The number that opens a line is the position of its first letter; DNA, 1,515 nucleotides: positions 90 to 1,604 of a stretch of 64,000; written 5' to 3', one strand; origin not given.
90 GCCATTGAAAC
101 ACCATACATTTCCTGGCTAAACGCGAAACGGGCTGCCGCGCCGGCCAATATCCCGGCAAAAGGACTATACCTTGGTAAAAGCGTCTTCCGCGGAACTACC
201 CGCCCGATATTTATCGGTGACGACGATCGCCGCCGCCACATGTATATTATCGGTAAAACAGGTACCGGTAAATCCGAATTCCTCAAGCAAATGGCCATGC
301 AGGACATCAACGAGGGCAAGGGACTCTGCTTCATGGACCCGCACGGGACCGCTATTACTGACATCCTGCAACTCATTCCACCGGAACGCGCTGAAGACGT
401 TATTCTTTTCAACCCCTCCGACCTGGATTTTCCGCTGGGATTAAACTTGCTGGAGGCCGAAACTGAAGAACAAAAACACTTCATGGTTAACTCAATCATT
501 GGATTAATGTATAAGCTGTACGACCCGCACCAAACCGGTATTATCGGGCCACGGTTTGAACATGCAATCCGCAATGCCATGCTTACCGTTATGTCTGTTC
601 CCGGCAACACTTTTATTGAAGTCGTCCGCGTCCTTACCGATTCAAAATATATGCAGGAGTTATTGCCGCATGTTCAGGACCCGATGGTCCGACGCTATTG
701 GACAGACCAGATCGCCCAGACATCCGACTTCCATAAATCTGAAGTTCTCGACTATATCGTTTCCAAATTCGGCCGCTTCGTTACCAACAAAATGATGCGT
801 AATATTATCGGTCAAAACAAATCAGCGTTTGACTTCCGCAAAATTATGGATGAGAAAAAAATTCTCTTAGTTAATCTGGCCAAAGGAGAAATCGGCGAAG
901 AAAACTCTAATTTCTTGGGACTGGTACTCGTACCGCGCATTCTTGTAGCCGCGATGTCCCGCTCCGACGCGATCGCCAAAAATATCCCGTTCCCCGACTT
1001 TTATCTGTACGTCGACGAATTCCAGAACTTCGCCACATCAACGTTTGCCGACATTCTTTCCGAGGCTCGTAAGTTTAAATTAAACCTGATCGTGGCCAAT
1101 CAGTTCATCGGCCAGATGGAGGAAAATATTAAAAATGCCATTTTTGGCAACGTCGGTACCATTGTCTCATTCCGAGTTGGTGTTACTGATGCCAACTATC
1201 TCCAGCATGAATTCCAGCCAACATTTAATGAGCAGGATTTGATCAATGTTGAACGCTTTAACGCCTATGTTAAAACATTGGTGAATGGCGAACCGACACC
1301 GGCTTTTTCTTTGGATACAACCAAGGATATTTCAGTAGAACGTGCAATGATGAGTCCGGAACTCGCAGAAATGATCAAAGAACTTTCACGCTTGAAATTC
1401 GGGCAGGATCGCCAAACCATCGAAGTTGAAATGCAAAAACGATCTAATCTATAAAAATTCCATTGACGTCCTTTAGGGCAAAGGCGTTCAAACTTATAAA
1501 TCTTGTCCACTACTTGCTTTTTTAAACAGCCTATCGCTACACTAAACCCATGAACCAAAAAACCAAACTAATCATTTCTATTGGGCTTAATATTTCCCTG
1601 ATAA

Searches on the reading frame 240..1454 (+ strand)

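Call 47: search_protein_families(library=pfam, proteins=[window:240-1454:+], max_evalue=0.001)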
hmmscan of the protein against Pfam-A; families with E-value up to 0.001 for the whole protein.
window:240-1454:+ (404 aa): 2 families
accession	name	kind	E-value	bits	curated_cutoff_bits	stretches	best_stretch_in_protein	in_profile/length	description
PF10412.15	TrwB_AAD_bind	-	0.00022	20.7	20.5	0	1-75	18-86/387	Type IV secretion-system coupling protein DNA-binding domain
PF12696.13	TraG-D_C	-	0.00024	21.5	22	1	254-320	2-71/126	TraM recognition site of TraD and TraG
